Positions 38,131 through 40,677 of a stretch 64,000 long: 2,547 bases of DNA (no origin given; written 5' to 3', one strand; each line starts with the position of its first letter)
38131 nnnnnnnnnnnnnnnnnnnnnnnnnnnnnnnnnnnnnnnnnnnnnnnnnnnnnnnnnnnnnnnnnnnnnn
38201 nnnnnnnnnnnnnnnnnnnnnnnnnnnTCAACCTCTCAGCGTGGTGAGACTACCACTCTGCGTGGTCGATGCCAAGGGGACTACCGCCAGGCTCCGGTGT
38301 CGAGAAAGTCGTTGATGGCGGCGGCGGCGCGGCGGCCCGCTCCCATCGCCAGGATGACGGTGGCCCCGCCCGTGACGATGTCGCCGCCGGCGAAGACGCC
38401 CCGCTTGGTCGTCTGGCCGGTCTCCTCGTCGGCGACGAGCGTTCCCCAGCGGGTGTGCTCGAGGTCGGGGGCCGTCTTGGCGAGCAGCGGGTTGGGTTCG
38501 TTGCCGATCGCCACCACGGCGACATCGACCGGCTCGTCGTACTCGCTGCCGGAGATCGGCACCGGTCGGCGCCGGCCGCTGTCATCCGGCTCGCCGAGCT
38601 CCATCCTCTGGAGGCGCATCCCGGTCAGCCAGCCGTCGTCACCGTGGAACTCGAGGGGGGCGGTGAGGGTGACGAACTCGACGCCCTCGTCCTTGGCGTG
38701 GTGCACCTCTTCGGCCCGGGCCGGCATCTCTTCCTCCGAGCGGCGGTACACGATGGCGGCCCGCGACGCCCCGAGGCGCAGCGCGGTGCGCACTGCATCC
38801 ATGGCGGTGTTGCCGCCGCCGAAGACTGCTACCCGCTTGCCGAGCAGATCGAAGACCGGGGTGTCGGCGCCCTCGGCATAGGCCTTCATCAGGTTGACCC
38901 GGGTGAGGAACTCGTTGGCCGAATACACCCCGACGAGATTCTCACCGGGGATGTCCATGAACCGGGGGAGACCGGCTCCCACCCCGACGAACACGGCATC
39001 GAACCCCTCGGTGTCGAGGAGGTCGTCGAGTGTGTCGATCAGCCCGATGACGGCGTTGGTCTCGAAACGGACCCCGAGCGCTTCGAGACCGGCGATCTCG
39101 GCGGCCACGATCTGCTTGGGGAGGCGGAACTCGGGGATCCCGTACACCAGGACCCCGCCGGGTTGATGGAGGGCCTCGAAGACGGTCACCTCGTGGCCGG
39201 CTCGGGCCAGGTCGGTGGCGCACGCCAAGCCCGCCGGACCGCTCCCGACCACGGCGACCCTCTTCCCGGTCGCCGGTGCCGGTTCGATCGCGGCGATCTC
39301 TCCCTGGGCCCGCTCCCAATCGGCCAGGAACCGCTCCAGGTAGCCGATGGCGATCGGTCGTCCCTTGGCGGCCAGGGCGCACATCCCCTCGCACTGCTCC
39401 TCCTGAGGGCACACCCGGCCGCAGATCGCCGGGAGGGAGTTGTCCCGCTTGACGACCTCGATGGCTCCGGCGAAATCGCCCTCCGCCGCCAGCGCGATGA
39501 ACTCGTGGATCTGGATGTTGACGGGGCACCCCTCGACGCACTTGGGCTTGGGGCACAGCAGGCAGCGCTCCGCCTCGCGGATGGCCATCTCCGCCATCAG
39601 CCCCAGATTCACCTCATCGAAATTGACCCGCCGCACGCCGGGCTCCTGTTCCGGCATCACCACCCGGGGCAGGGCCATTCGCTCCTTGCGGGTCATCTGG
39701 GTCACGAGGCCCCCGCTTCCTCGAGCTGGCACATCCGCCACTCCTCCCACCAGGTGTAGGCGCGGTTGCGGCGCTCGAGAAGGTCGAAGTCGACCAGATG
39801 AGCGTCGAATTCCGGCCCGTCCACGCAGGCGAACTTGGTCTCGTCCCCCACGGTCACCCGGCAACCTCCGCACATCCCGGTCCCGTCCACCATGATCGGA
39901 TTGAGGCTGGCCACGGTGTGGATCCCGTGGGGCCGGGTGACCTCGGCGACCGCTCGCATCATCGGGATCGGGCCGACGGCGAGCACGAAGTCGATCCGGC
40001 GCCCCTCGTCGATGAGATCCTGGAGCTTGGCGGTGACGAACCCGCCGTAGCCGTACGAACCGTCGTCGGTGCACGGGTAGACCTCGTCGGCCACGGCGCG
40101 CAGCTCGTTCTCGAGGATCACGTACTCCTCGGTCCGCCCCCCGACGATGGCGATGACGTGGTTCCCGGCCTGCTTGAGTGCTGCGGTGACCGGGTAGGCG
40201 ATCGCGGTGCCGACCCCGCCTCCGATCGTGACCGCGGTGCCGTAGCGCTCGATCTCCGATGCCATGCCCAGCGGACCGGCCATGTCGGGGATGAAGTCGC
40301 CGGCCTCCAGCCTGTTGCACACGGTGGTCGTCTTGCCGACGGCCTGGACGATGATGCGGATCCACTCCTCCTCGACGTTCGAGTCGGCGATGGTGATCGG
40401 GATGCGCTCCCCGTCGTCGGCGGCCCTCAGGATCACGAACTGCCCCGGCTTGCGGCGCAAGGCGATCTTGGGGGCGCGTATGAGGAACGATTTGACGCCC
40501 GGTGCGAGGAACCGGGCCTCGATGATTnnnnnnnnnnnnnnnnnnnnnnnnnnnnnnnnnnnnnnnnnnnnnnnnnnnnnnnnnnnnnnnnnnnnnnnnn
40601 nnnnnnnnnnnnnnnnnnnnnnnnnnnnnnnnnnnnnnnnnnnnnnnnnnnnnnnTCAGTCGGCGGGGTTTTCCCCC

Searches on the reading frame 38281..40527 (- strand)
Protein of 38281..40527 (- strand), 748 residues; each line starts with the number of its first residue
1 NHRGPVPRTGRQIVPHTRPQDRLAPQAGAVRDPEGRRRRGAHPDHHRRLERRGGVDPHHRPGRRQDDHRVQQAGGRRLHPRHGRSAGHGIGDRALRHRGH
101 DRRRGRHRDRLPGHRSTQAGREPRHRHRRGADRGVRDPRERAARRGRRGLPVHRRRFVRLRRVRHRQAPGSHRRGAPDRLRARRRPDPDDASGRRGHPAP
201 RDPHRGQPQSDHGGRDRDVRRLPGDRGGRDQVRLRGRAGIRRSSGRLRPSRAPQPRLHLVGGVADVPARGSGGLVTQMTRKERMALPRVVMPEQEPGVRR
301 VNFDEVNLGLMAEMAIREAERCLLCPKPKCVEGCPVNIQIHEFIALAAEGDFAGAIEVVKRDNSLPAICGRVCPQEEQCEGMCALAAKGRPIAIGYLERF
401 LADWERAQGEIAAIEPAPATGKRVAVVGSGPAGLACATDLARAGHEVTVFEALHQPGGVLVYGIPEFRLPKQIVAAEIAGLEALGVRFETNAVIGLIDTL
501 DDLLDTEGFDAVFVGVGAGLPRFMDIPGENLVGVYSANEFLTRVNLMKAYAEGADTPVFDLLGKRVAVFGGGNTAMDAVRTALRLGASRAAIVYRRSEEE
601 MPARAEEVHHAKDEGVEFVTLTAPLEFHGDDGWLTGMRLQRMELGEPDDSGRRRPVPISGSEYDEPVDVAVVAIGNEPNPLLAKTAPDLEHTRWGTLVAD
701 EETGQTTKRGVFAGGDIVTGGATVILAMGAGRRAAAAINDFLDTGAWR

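Call 56: search_protein_families(library=pfam, max_evalue=0.00001, proteins=[window:38281-40527:-])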
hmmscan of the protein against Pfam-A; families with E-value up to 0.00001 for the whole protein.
window:38281-40527:- (748 aa): 7 families
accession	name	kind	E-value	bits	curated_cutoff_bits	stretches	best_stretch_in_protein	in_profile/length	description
PF14691.11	Fer4_20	-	7.2e-41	139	25.8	1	300-409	2-112/113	Dihydroprymidine dehydrogenase domain II, 4Fe-4S cluster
PF07992.20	Pyr_redox_2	-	8.3e-31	107.9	26.1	1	423-730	2-290/291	Pyridine nucleotide-disulphide oxidoreductase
PF00070.33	Pyr_redox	-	9.5e-11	42.5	22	0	423-457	1-35/82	Pyridine nucleotide-disulphide oxidoreductase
PF13450.12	NAD_binding_8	-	2.2e-09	37.9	21.9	1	426-458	1-33/68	NAD(P)-binding Rossmann-like domain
PF01266.30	DAO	-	1.8e-07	31.5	27.9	1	423-457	1-35/353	FAD dependent oxidoreductase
PF01593.30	Amino_oxidase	-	5.9e-07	29.6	19.8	1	432-458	2-28/443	Flavin containing amine oxidoreductase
PF13738.12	Pyr_redox_3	-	9.4e-07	28.8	30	0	426-451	2-28/305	Pyridine nucleotide-disulphide oxidoreductase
